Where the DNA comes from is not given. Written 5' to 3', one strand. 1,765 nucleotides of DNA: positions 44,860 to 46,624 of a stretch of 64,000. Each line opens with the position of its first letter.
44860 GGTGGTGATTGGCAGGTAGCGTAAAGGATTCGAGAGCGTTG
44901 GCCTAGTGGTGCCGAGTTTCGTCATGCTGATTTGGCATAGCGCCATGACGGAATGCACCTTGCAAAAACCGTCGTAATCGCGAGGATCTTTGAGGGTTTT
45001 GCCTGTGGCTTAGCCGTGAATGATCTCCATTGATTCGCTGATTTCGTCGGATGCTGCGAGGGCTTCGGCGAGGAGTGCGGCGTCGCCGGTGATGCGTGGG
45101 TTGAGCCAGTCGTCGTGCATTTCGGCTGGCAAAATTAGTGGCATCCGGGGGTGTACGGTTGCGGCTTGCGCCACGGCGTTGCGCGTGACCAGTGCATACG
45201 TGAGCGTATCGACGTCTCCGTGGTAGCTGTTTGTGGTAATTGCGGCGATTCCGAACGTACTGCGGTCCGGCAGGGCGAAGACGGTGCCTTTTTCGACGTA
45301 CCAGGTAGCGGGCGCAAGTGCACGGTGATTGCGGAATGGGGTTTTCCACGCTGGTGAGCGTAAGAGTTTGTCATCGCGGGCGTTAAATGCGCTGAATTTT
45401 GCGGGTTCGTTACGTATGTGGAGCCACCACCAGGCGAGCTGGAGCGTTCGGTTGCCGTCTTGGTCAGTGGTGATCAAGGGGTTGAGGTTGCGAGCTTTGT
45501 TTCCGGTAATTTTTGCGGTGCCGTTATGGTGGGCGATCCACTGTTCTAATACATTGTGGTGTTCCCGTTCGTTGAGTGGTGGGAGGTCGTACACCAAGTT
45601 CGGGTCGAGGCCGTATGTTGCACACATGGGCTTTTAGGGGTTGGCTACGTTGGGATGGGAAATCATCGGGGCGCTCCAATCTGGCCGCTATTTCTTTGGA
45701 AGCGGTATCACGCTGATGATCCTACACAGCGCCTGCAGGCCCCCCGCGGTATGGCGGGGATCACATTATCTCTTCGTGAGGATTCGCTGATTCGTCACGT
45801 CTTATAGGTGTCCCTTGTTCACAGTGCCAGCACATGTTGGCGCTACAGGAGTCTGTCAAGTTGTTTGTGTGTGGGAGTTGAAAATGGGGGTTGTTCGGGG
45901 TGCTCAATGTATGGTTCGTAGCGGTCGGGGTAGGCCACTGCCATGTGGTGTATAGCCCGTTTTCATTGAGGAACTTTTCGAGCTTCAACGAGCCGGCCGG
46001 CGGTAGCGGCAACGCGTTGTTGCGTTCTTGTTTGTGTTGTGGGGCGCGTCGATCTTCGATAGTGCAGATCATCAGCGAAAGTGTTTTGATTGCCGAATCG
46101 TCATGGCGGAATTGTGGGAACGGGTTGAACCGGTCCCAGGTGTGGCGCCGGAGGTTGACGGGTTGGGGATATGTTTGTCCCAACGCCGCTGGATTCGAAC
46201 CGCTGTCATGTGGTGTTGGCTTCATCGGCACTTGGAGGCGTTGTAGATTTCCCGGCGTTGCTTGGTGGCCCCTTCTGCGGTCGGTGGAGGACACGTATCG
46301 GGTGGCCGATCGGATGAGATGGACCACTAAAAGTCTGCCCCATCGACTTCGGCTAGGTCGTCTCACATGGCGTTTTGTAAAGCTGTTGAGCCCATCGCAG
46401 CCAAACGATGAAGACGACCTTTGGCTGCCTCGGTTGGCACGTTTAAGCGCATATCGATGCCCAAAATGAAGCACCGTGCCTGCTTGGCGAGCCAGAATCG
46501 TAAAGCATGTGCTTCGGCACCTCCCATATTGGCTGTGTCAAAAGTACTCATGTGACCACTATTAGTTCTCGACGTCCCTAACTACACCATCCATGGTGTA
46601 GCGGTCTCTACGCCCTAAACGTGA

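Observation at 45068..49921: Perfect 781-bp direct repeats bracket the PLA2 module and duplicate an SRAP (YedK-like) gene; the right repeat ends exactly at the Asp23 start codon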

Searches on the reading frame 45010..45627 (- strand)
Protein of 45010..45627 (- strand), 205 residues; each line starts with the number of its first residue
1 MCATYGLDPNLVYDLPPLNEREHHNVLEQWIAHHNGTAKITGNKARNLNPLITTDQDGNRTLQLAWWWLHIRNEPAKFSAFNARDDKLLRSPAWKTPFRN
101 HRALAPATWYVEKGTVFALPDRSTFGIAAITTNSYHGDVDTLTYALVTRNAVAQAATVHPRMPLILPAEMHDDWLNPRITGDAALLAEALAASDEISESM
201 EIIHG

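Call 6: search_protein_families(library=pfam, proteins=[window:45010-45627:-], max_evalue=0.01)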
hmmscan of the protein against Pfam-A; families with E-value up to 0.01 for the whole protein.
window:45010-45627:- (205 aa): 1 family
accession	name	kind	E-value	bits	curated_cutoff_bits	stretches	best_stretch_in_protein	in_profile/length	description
PF02586.19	SRAP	-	1.9e-19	70.5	27.1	1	49-193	40-197/214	SOS response associated peptidase (SRAP)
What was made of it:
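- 45010..45627 (-): Intact SRAP (YedK-like) gene, 205 aa. PF02586, 70.5 bits (call 6).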

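Call 7: find_encoding_contigs(protein=window:45010-45627:-, flank=10000, max_places=10)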
Protein window:45010-45627:- (205 aa): no gene with exactly this product is on record in the collection.

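Call 9: find_related_loci(query=window:45010-45627:-, collection=genome_contigs, flank=10000)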
Query window:45010-45627:- (205 aa) in genome_contigs; peptide patterns used: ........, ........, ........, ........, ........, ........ (x = any residue, [..] = any of these).
89 stretches matched a pattern; 31 encode a relative of the query (tblastn E <= 1e-3); 31 distinct loci.
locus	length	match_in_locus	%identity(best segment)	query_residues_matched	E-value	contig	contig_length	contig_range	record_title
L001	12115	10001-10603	71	1-203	3e-97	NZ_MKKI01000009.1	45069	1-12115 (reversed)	Corynebacterium sp. CNJ-954 NODE_18_length_45069_cov_106_ID_35, whole genome shotgun sequence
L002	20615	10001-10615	68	1-205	1e-92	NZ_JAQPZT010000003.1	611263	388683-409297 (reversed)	Corynebacterium sp. USCH3 H3_000000000003, whole genome shotgun sequence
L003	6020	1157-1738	69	12-205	3e-89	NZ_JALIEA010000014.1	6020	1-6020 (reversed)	Corynebacterium kalidii strain LD5P10 125, whole genome shotgun sequence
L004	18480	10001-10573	69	13-203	7e-87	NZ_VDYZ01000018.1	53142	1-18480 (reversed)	Corynebacterium glyciniphilum AJ 3170 strain DE0385 NODE_18_length_53142_cov_59.780949, whole genome shotgun sequence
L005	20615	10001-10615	57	1-200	2e-70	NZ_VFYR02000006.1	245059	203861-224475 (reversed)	Brevibacterium sp. XM4083 scaffold_5, whole genome shotgun sequence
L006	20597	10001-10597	55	1-200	7e-66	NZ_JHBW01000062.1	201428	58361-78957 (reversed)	Leucobacter musarum subsp. musarum strain CBX152 contig_66, whole genome shotgun sequence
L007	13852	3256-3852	54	1-200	9e-66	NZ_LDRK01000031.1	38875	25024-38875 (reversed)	Leucobacter chromiiresistens strain NS354 contig_31, whole genome shotgun sequence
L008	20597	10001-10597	54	1-200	1e-65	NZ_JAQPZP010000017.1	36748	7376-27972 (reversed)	Leucobacter sp. USCH14 H14_000000000017, whole genome shotgun sequence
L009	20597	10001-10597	54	1-200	1e-65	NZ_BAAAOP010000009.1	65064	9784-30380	Leucobacter alluvii strain JCM 14919 sequence09, whole genome shotgun sequence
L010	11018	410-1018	56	1-200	3e-65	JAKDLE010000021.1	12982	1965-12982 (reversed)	MAG: Pseudonocardia sp. isolate 40_S54 40_S54_NODE_241_length_12982_cov_7.148990, whole genome shotgun sequence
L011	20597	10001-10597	54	1-200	1e-64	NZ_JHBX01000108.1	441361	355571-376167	Leucobacter japonicus strain CBX130 contig_114, whole genome shotgun sequence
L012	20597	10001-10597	52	1-200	2e-62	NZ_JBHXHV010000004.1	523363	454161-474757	Leucobacter sp. NPDC058333 NPDC058333_T37_F9.ctg-0004, whole genome shotgun sequence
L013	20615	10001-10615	52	1-197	2e-62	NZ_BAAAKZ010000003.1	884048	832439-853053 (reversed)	Leucobacter albus strain JCM 12888 sequence03, whole genome shotgun sequence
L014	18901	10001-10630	50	1-204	3e-62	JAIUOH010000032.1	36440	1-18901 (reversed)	MAG: Actinomycetota bacterium isolate LEU1 spades-bin.56~NODE_1774_length_36440_cov_12.4432, whole genome shotgun sequen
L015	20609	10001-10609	50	1-204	1e-61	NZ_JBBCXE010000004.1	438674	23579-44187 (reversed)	Leucobacter sp. USHLN153 contig00004, whole genome shotgun sequence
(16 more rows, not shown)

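Call 12: find_homologous_proteins(query=window:45010-45627:-)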
Query window:45010-45627:- (205 aa): 233 proteins with E <= 0.001 among 698 candidates; the best 120 are listed.
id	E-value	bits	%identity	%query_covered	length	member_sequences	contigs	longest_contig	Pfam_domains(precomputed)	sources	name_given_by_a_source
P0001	5.4e-134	462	98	100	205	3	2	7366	PF02586.20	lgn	-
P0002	2.6e-109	382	82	100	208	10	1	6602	PF02586.20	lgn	-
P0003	1.3e-92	327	71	99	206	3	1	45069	PF02586.20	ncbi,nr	ncbi:hypothetical protein BJF89_15955 [Corynebacterium sp. CNJ-954]|nr:hypothetical protein BJF89_15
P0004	9.0e-92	324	70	99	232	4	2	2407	PF02586.20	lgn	-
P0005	9.4e-92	324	69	99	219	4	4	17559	PF02586.20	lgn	-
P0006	3.5e-90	319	69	99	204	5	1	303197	PF02586.20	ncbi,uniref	ncbi:MAG: SOS response-associated peptidase family protein [Corynebacterium sp.]|uniref:SOS response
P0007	5.2e-90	319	68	100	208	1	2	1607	PF02586.20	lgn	-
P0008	2.3e-89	317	68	100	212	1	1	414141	PF02586.20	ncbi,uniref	ncbi:SOS response-associated peptidase family protein [Corynebacterium sp. USCH3]|uniref:SOS respons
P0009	9.9e-89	314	68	100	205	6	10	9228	PF02586.20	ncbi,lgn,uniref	ncbi:SOS response-associated peptidase family protein [Candidatus Corynebacterium faecigallinarum]|u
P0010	1.6e-88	314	68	99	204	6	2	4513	PF02586.20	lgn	-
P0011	2.1e-88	313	67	99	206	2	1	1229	PF02586.20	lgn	-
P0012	3.3e-88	313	68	99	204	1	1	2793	PF02586.20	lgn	-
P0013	7.5e-88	312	68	99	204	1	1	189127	PF02586.20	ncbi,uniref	ncbi:MAG: SOS response-associated peptidase family protein [Corynebacterium sp.]|uniref:SOS response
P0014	2.1e-87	310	69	99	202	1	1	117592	PF02586.20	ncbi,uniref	ncbi:SOS response-associated peptidase family protein [Corynebacterium sp.]|uniref:SOS response-asso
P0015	2.5e-87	310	69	99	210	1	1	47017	PF02586.20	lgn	-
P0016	3.5e-87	309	67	100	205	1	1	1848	PF02586.20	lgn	-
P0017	4.4e-87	309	67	99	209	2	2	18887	PF02586.20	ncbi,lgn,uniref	ncbi:SOS response-associated peptidase family protein [Corynebacterium sp. AOP36-E1-14]|uniref:SOS r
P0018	6.0e-87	309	68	100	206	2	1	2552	PF02586.20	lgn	-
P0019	6.1e-87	309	66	99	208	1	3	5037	PF02586.20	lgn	-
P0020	1.4e-86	307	67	100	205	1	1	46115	PF02586.20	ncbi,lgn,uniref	ncbi:SOS response-associated peptidase family protein [Candidatus Corynebacterium faecigallinarum]|u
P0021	2.2e-86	307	68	100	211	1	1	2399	PF02586.20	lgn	-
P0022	2.5e-86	307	68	99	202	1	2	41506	PF02586.20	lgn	-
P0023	5.0e-86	306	67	100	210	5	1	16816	PF02586.20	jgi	jgi:putative SOS response-associated peptidase YedK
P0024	2.1e-85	304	69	95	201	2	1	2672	PF02586.20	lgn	-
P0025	2.6e-85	303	69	93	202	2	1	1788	PF02586.20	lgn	-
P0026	5.3e-85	302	67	99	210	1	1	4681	PF02586.20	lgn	-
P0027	4.1e-84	299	68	95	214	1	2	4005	PF02586.20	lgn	-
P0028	6.7e-84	299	66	100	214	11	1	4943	PF02586.20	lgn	-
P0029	5.5e-82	292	67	94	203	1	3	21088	PF02586.20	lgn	-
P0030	1.3e-81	291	68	91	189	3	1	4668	PF02586.20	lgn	-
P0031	2.9e-81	290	68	94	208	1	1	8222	PF02586.20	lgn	-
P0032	5.3e-81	289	69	92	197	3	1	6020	PF02586.20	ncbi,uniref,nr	ncbi:SOS response-associated peptidase family protein [Corynebacterium kalidii]|uniref:Abasic site p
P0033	1.8e-77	278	63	89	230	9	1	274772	PF02586.20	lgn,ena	-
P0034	5.2e-77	276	65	91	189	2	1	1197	PF02586.20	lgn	-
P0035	8.9e-77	275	63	89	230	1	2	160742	PF02586.20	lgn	-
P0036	3.3e-76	274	62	99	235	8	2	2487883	PF02586.20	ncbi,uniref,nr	ncbi:SOS response-associated peptidase family protein [Corynebacterium propinquum]|uniref:SOS respon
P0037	3.4e-76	274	62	99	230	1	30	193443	PF02586.20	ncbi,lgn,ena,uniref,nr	ncbi:SOS response-associated peptidase family protein [Corynebacterium propinquum]|uniref:SOS respon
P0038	3.4e-76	273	62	99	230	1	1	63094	PF02586.20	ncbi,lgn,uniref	ncbi:SOS response-associated peptidase family protein [Corynebacterium propinquum]|uniref:SOS respon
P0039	3.7e-76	273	61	99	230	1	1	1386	PF02586.20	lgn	-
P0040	4.3e-76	273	63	89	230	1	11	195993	PF02586.20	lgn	-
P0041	6.2e-76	273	61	99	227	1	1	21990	PF02586.20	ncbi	ncbi:SOS response-associated peptidase family protein [Corynebacterium propinquum]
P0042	1.0e-75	272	63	89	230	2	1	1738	PF02586.20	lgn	-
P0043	1.0e-75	272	61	99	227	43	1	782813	PF02586.20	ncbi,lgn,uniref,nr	ncbi:SOS response-associated peptidase family protein [Corynebacterium propinquum]|uniref:SOS respon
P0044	1.1e-75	272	62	89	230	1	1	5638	PF02586.20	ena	-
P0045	1.3e-75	272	61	99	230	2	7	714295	PF02586.20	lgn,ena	-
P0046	1.3e-75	272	62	89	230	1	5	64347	PF02586.20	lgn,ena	-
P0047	1.5e-75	271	61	99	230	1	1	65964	PF02586.20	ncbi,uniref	ncbi:SOS response-associated peptidase family protein, partial [Corynebacterium propinquum]|uniref:S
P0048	4.3e-75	270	61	89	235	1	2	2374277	PF02586.20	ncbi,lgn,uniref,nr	ncbi:SOS response-associated peptidase family protein [Corynebacterium pseudodiphtheriticum]|uniref:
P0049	1.9e-73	265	62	89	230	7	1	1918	PF02586.20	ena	-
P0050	1.9e-73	265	60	99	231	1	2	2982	PF02586.20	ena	-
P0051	6.3e-73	263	59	89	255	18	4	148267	PF02586.20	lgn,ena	-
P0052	2.6e-72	261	63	91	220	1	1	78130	PF02586.20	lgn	-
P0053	4.4e-72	260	59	99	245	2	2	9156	PF02586.20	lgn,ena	-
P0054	9.8e-72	259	70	78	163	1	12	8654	PF02586.20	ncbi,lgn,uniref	ncbi:SOS response-associated peptidase family protein [Corynebacterium sp. AOP34-AQ2-28]|uniref:SOS 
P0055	3.7e-71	257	62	91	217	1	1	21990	PF02586.20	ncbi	-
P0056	3.5e-69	251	58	99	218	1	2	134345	PF02586.20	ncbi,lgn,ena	-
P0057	6.7e-68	246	57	89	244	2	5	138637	PF02586.20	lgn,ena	-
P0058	6.7e-68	246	57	89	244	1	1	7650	PF02586.20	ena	-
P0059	4.9e-67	244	57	89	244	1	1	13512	PF02586.20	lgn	-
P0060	6.3e-67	243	66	81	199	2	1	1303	PF02586.20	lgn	-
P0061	1.1e-65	239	57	98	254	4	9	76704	PF02586.20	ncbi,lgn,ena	-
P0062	1.8e-63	232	54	99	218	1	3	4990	PF02586.20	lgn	-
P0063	3.1e-63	231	57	99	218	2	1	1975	PF02586.20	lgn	-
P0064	1.1e-62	229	56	98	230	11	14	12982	PF02586.20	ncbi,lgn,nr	ncbi:MAG: SOS response-associated peptidase [Pseudonocardia sp.]|nr:SOS response-associated peptidas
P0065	3.3e-61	225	56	98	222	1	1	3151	PF02586.20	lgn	-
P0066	5.9e-61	224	54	98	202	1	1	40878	PF02586.20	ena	-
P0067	6.1e-61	224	54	100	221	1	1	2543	PF02586.20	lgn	-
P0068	2.4e-60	222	53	99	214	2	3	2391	PF02586.20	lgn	-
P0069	4.1e-60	221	53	99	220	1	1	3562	PF02586.20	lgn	-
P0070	7.7e-60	220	54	98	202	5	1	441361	PF02586.20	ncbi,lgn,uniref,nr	ncbi:SOS response-associated peptidase family protein [Leucobacter japonicus]|uniref:SOS response-as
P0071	9.1e-60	220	52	100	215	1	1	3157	PF02586.20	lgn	-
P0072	1.6e-59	219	54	99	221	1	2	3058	PF02586.20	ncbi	-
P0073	5.0e-59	217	52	98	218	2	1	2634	PF02586.20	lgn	-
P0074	5.2e-59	217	51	99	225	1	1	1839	PF02586.20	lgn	-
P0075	8.1e-59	217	53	96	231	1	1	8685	PF02586.20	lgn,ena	-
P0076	1.4e-58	216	53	96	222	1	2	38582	PF02586.20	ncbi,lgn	ncbi:MAG: SOS response-associated peptidase family protein [Leucobacter sp.]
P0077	2.5e-58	215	53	99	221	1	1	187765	PF02586.20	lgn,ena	-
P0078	5.3e-58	214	52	100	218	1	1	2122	PF02586.20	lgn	-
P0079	6.3e-58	214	51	99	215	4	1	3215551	PF02586.20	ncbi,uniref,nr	ncbi:SOS response-associated peptidase [Leucobacter coleopterorum]|uniref:Abasic site processing pro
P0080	9.4e-58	213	50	99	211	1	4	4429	PF02586.20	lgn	-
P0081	1.2e-57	213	56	92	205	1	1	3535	PF02586.20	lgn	-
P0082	1.2e-57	213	51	99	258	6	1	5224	PF02586.20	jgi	jgi:putative SOS response-associated peptidase YedK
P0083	2.2e-57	212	50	100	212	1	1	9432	PF02586.20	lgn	-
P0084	3.1e-57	212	54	99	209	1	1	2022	PF02586.20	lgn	-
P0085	4.5e-57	211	54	91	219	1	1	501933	PF02586.20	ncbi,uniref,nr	ncbi:SOS response-associated peptidase family protein [Leucobacter sp. CSA1]|uniref:SOS response-ass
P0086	5.2e-57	211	53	98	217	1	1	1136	PF02586.20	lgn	-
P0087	6.8e-57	210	55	93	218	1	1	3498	PF02586.20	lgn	-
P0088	6.8e-57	210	52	98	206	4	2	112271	PF02586.20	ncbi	-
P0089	2.0e-56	209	50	98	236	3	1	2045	PF02586.20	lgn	-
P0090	2.0e-56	209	51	94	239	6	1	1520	PF02586.20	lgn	-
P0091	2.1e-56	209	52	99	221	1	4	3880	PF02586.20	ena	-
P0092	2.9e-56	208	52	99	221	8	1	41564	PF02586.20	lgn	-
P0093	3.0e-56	208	49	99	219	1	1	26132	PF02586.20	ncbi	-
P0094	3.1e-56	208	50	100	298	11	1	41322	PF02586.20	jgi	-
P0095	3.4e-56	208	53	99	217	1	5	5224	PF02586.20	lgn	-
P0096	4.3e-56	208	48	100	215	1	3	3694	PF02586.20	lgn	-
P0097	5.2e-56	208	52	100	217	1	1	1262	PF02586.20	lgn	-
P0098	9.2e-56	207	49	100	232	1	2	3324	PF02586.20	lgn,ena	-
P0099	1.1e-55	207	52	99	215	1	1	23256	PF02586.20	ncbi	-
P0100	1.3e-55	206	49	99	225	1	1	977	PF02586.20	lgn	-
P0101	1.3e-55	206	50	98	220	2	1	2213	PF02586.20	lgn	-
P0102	1.4e-55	206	50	98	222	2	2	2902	PF02586.20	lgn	-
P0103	1.4e-55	206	50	99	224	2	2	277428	PF02586.20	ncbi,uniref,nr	ncbi:SOS response-associated peptidase family protein [Leucobacter ruminantium]|uniref:SOS response-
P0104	3.2e-55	205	50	99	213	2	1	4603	PF02586.20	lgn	-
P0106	4.0e-55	205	51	99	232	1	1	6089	PF02586.20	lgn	-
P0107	4.2e-55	205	53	98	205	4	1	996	PF02586.20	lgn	-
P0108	4.7e-55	204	49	100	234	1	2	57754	PF02586.20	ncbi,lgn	ncbi:SOS response-associated peptidase family protein [Leucobacter sp.]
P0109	4.9e-55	204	50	100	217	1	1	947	PF02586.20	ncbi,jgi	-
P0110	5.1e-55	204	52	95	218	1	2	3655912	PF02586.20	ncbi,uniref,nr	ncbi:SOS response-associated peptidase [Leucobacter allii]|uniref:SOS response-associated peptidase 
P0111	6.4e-55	204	50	99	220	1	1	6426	PF02586.20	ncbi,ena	-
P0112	7.3e-55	204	52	99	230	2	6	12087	PF02586.20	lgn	-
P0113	8.4e-55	204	52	99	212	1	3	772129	PF02586.20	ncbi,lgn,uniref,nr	ncbi:SOS response-associated peptidase family protein [Leucobacter luti]|uniref:Abasic site processi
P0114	2.1e-54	202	49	98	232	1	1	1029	PF02586.20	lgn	-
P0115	2.2e-54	202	50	96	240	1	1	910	PF02586.20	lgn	-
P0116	2.7e-54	202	51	98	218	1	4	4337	PF02586.20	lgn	-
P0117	3.0e-54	202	51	98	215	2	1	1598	PF02586.20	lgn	-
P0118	3.1e-54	202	51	98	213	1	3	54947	PF02586.20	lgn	-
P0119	6.4e-54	201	48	99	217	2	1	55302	PF02586.20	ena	-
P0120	6.8e-54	201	49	98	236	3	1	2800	PF02586.20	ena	-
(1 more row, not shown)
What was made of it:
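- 45010..45627 (-): Homologues cover 99-100% of it (call 12).
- Checked: Copy 1 (45010-45627, minus strand, 205 aa) is full length: homologues cover 99-100% of it (call 12).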

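Call 13: find_encoding_contigs(protein=P0001, flank=10000, max_places=10)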
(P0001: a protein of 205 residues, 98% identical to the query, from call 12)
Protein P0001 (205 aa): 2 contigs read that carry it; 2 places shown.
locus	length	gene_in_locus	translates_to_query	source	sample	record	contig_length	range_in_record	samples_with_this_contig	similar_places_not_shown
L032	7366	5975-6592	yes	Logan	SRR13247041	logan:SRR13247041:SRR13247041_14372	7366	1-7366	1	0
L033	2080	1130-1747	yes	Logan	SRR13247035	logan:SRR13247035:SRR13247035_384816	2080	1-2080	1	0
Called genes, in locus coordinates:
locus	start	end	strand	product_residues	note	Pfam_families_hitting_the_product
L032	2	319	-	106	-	?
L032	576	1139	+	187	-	PF10517:DM13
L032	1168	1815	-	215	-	PF11139:SfLAP (weak)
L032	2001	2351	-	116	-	-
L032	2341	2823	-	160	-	-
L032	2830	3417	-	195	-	PF04545:Sigma70_r4 (faint), PF07638:Sigma70_ECF (weak), PF04542:Sigma70_r2, PF08281:Sigma70_r4_2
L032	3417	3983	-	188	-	-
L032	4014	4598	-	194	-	PF19803:DUF6286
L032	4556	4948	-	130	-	PF03780:Asp23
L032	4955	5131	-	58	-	-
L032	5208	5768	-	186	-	PF03780:Asp23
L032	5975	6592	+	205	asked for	PF02586:SRAP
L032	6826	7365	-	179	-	?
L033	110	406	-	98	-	-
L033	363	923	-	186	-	PF03780:Asp23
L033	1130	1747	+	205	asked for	PF02586:SRAP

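Call 14: find_encoding_contigs(protein=P0002, flank=10000, max_places=10)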
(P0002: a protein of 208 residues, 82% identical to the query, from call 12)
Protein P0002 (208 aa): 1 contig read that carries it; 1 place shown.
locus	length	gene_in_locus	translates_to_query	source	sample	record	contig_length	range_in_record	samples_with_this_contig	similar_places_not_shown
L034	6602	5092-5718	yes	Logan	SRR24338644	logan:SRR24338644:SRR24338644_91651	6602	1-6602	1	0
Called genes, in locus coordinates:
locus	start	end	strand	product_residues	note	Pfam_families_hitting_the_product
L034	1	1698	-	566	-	?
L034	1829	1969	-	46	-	-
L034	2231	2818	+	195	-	PF10517:DM13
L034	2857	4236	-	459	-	PF00083:Sugar_tr, PF07690:MFS_1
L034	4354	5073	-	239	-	PF11139:SfLAP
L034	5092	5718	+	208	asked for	PF02586:SRAP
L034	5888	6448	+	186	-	-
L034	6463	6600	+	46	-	?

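Call 69: search_solved_structures(query=window:45010-45627:-, show_alignments=1, max_evalue=0.001)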
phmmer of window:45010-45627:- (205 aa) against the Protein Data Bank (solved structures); distinct sequences matched with E-value up to 0.001: 1.
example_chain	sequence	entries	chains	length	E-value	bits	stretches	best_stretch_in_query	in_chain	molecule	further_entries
2f20_A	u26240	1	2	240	4.9e-05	26.2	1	66-181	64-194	conserved hypothetical protein, with conserved domain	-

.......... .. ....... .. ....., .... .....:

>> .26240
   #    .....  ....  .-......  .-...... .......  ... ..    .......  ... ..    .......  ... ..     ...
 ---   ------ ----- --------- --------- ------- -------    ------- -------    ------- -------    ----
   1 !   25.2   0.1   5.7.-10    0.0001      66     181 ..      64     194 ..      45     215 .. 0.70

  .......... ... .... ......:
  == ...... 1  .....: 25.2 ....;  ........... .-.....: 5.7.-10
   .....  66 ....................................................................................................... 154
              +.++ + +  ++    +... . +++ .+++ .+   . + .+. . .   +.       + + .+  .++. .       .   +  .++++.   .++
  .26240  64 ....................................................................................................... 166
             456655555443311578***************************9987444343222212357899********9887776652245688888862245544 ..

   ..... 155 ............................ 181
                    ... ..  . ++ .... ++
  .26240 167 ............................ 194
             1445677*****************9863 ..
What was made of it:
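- On SRAP / YedK family (PF02586): Weak match to PDB 2f20 (call 69).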

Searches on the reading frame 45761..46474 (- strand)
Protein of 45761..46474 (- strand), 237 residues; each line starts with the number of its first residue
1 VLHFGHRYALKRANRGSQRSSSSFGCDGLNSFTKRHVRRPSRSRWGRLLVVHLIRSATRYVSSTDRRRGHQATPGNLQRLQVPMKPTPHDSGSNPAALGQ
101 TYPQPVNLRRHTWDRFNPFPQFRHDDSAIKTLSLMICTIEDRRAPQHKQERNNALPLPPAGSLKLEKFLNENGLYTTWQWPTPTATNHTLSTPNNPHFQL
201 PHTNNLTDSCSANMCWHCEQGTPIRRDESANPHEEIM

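Call 6: search_protein_families(library=pfam, proteins=[window:45761-46474:-], max_evalue=0.01)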
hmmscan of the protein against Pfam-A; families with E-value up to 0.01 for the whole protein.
window:45761-46474:- (237 aa): 0 families

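Call 27: search_protein_families(library=phrogs, proteins=[window:45761-46474:-], max_evalue=0.1)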
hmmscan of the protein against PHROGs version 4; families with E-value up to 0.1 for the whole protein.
window:45761-46474:- (237 aa): 0 families

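Call 28: search_protein_families(library=ncbifam, proteins=[window:45761-46474:-], max_evalue=0.1)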
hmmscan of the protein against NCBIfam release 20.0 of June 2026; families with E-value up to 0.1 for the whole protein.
window:45761-46474:- (237 aa): 0 families
